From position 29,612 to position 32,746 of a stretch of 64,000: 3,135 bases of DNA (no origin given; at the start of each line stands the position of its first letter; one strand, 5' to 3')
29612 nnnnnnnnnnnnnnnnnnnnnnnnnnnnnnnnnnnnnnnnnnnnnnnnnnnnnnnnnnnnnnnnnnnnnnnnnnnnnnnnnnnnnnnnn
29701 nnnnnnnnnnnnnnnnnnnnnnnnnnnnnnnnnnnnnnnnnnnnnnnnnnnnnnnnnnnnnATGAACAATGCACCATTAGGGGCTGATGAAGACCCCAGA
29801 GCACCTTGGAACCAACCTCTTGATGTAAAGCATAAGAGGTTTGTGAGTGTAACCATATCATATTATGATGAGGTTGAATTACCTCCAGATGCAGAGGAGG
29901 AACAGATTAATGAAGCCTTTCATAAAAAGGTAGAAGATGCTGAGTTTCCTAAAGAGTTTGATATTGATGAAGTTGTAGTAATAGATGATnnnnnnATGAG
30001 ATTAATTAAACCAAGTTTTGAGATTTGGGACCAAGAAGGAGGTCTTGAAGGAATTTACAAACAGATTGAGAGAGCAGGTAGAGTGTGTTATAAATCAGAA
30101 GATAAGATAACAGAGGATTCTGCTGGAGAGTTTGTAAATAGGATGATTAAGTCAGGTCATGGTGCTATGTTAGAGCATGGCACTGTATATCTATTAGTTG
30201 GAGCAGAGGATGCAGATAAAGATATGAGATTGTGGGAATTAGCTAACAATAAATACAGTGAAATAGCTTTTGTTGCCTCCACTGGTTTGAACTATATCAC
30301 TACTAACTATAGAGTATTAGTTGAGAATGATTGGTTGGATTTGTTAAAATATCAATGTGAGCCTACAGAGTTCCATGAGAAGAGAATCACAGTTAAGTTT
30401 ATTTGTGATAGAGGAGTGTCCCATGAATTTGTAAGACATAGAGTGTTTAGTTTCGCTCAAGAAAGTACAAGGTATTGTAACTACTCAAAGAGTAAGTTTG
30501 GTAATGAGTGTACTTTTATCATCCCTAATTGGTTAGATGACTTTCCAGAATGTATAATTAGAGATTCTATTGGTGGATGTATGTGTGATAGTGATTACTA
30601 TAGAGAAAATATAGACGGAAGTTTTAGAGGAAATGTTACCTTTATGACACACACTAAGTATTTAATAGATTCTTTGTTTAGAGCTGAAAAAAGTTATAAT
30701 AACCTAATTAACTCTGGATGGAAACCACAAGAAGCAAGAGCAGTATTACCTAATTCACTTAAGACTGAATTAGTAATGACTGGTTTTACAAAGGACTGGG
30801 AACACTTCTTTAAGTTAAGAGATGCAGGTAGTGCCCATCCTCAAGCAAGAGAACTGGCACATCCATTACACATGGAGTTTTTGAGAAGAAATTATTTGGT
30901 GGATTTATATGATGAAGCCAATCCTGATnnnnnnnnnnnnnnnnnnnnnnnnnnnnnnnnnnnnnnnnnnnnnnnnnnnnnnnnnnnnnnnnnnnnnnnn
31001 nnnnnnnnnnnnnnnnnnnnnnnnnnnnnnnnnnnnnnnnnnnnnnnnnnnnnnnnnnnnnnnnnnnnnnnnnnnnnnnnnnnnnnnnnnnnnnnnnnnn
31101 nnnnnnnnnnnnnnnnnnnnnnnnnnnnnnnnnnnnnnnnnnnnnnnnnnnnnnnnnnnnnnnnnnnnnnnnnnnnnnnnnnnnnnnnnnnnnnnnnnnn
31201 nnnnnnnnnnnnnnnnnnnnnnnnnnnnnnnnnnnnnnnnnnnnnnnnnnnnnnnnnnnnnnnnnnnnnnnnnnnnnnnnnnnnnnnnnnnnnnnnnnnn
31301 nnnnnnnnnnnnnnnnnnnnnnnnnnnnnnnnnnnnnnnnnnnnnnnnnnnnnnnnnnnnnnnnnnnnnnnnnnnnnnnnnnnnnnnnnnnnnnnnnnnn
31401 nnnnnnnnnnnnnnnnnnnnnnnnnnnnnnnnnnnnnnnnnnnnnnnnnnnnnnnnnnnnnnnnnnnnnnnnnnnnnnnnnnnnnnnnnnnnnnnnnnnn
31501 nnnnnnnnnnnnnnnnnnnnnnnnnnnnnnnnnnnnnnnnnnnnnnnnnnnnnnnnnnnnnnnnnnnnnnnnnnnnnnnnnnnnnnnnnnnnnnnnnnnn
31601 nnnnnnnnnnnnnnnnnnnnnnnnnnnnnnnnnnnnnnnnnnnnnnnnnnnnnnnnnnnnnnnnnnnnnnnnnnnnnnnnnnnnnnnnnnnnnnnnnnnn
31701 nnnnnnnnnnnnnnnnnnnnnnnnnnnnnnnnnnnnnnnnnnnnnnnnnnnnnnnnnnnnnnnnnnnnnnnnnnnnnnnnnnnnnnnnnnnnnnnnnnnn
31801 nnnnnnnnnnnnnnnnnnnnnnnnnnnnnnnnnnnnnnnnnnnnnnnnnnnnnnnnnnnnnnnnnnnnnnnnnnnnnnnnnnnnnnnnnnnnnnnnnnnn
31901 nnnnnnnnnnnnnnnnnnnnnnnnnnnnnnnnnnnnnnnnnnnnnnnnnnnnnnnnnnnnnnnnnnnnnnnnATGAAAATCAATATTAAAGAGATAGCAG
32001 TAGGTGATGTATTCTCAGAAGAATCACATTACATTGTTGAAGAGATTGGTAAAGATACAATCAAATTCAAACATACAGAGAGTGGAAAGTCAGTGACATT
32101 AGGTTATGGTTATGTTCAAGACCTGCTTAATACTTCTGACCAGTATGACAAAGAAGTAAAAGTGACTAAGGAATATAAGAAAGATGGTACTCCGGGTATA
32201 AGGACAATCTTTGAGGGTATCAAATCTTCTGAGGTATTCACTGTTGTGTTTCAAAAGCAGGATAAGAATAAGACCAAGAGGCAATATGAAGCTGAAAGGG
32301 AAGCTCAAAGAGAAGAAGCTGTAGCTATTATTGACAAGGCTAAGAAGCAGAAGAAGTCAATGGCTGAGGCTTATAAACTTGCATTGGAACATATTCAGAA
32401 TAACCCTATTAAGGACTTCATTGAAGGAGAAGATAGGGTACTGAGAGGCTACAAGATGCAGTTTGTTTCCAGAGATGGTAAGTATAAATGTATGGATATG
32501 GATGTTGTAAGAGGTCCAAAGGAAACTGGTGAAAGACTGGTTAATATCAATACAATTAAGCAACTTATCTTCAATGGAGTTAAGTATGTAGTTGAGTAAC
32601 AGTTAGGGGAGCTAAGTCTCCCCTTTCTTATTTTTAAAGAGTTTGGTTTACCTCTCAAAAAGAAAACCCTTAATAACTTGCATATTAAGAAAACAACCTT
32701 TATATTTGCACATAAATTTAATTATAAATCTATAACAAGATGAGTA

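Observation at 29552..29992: Orphan HicA-like RNase toxin domain fused to an acidic C-terminal tail, with no HicB partner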

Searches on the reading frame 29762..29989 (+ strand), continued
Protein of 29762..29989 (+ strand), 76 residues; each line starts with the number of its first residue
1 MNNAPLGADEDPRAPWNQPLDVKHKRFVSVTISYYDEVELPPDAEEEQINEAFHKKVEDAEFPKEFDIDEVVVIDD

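Call 86: search_protein_families(library=ncbifam, proteins=[window:29762-29989:+, P0013, P0360, P0001], max_evalue=1)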
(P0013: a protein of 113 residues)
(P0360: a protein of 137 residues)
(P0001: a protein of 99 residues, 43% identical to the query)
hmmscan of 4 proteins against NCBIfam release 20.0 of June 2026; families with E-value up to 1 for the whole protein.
window:29762-29989:+ (76 aa): 0 families

P0013 (113 aa): 0 families

P0360 (137 aa): 1 family
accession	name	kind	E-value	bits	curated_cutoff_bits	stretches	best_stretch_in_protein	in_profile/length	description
TIGR01664.1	DNA-3'-Pase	equivalog_domain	0.094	12.6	107.65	0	62-98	33-66/167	DNA 3'-phosphatase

P0001 (99 aa): 0 families

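Call 87: search_protein_families(library=padloc, proteins=[window:29762-29989:+, P0013, P0360, P0001], max_evalue=1)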
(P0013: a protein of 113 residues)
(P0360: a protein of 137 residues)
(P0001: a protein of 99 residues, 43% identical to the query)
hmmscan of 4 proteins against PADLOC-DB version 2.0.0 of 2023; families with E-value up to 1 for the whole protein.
window:29762-29989:+ (76 aa): 0 families

P0013 (113 aa): 0 families

P0360 (137 aa): 0 families

P0001 (99 aa): 0 families

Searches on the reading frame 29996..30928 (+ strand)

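Call 79: search_protein_families(library=pfam, proteins=[window:29996-30928:+], max_evalue=0.01)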
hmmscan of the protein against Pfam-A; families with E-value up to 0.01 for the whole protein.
window:29996-30928:+ (311 aa): 1 family
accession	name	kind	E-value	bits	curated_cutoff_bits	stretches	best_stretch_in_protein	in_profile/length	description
PF02511.20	Thy1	-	2.7e-33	115.8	24.8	2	127-291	55-181/191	Thymidylate synthase complementing protein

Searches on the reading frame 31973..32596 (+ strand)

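Call 79: search_protein_families(library=pfam, proteins=[window:31973-32596:+], max_evalue=0.01)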
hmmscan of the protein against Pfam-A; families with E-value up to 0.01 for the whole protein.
window:31973-32596:+ (208 aa): 1 family
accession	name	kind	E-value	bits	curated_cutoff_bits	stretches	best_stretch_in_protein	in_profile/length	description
PF20553.4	Methyltransf_35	-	0.0095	15.7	27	1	64-156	110-202/309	Putative O-methyltransferase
